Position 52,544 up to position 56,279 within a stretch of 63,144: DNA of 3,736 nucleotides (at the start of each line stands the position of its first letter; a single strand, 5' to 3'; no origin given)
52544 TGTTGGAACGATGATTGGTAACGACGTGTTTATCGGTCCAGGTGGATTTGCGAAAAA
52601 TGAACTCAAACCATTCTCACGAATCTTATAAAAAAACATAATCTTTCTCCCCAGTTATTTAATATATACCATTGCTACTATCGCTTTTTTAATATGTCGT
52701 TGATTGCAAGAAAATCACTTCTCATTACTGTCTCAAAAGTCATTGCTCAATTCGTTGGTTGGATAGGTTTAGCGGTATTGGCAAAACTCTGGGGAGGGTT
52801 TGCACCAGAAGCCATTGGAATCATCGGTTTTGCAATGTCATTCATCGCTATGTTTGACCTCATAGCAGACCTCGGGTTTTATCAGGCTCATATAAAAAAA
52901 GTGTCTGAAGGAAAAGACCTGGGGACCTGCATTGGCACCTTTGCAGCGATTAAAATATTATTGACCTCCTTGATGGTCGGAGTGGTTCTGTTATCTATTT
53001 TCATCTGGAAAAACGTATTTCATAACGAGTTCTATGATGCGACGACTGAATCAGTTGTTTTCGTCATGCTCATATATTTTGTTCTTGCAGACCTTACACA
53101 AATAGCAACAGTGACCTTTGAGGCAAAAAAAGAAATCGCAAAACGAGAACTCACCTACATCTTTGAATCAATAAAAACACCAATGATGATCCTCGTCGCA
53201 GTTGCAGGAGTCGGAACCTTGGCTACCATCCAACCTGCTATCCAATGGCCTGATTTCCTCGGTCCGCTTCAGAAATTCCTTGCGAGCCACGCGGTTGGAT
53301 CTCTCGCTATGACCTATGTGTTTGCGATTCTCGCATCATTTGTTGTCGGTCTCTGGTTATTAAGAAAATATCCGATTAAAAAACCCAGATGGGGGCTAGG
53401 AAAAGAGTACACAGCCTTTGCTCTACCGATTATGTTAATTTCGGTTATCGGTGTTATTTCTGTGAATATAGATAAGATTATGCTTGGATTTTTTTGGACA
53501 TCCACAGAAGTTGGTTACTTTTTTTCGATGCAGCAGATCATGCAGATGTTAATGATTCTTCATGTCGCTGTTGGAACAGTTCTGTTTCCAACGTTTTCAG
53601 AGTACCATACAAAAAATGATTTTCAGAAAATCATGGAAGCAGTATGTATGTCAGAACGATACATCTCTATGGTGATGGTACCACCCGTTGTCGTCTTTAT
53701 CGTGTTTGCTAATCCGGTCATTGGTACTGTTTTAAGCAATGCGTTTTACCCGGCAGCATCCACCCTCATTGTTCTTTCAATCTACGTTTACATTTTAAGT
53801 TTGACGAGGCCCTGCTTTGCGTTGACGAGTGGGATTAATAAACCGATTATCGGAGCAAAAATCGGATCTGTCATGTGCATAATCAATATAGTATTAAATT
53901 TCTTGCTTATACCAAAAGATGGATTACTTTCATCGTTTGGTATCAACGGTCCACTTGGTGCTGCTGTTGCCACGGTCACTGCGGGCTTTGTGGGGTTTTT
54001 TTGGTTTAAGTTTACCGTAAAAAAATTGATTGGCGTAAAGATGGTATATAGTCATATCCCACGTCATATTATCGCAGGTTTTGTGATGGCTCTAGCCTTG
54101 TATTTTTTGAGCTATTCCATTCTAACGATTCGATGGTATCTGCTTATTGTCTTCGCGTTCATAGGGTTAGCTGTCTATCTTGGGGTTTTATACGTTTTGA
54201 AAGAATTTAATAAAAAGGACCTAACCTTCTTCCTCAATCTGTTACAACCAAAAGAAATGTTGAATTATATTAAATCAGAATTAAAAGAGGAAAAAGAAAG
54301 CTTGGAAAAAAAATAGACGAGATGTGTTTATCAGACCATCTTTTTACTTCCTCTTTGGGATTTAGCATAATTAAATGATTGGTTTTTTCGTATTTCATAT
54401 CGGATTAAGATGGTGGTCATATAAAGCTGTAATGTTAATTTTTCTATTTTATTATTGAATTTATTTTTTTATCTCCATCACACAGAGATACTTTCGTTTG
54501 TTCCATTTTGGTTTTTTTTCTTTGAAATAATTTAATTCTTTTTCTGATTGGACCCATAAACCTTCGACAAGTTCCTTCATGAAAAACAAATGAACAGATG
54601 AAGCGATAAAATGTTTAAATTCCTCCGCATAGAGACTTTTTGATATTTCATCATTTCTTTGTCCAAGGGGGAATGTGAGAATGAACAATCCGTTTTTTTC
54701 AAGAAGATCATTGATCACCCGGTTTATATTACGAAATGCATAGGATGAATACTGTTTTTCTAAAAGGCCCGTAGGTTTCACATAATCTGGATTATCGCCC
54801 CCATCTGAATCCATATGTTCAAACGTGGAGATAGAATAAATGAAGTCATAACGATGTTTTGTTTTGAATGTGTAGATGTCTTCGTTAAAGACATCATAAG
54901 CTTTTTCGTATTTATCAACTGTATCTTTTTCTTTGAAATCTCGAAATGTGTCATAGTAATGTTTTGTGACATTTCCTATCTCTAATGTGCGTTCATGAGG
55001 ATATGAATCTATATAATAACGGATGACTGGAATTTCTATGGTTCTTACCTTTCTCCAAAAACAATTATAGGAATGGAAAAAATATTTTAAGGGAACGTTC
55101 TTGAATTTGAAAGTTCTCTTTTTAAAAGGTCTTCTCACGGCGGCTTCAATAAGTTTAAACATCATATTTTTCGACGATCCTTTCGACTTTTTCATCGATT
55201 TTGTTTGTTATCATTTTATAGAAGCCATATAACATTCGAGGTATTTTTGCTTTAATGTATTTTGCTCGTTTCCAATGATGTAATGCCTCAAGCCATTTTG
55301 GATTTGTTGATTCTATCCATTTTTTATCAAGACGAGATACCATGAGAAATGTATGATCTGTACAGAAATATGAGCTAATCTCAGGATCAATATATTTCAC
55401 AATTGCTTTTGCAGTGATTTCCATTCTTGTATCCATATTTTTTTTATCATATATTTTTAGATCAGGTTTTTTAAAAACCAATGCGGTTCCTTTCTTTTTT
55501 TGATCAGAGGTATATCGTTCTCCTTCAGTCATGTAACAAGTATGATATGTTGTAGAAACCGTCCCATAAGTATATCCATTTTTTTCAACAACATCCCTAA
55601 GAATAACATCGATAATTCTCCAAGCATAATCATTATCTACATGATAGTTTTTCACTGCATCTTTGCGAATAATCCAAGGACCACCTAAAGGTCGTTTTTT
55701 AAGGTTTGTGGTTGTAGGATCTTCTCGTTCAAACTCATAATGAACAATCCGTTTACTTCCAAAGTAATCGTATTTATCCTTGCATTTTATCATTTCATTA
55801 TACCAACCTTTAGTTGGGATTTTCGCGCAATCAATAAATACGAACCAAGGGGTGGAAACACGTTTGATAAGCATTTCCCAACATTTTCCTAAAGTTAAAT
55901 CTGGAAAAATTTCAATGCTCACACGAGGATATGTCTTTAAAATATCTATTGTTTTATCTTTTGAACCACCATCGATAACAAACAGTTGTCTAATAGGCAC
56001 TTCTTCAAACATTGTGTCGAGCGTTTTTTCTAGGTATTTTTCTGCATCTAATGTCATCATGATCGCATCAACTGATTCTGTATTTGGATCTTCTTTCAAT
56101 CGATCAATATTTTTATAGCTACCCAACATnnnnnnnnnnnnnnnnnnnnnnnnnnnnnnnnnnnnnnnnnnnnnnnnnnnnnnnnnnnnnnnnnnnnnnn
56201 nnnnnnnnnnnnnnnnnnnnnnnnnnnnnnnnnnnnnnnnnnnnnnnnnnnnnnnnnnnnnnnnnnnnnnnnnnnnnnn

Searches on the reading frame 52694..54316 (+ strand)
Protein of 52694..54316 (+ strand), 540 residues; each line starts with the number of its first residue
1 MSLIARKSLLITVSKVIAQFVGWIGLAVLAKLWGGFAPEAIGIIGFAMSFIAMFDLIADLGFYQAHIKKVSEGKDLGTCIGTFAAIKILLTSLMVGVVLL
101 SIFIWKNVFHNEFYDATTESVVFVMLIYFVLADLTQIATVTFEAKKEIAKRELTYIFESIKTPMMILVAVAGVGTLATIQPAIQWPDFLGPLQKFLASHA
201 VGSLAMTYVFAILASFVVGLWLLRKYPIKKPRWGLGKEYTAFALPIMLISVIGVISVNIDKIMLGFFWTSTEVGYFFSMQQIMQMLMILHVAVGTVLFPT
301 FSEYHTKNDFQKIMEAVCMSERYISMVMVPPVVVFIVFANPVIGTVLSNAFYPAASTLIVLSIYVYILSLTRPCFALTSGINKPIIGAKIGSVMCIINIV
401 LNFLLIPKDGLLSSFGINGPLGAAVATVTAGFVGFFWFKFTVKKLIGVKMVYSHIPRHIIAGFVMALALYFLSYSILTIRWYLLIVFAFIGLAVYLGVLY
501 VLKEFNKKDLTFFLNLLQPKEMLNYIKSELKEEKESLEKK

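Call 64: search_protein_families(library=pfam, proteins=[window:52694-54316:+], max_evalue=0.00001)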
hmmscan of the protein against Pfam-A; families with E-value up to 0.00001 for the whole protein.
window:52694-54316:+ (540 aa): 2 families
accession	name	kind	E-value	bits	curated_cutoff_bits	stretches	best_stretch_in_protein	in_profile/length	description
PF13440.11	Polysacc_synt_3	-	1.9e-17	63.9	23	1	199-354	137-291/293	Polysaccharide biosynthesis protein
PF01943.22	Polysacc_synt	-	5.4e-13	49.4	28.2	1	203-305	168-274/274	Polysaccharide biosynthesis protein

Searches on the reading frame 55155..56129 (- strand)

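Call 65: search_protein_families(library=pfam, proteins=[window:55155-56129:-], max_evalue=0.00001)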
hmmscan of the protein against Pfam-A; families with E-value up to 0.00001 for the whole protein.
window:55155-56129:- (324 aa): 1 family
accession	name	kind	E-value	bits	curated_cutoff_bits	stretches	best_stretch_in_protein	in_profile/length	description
PF00535.33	Glycos_transf_2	-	5.6e-09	36.6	23.3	1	22-143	2-131/168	Glycosyl transferase family 2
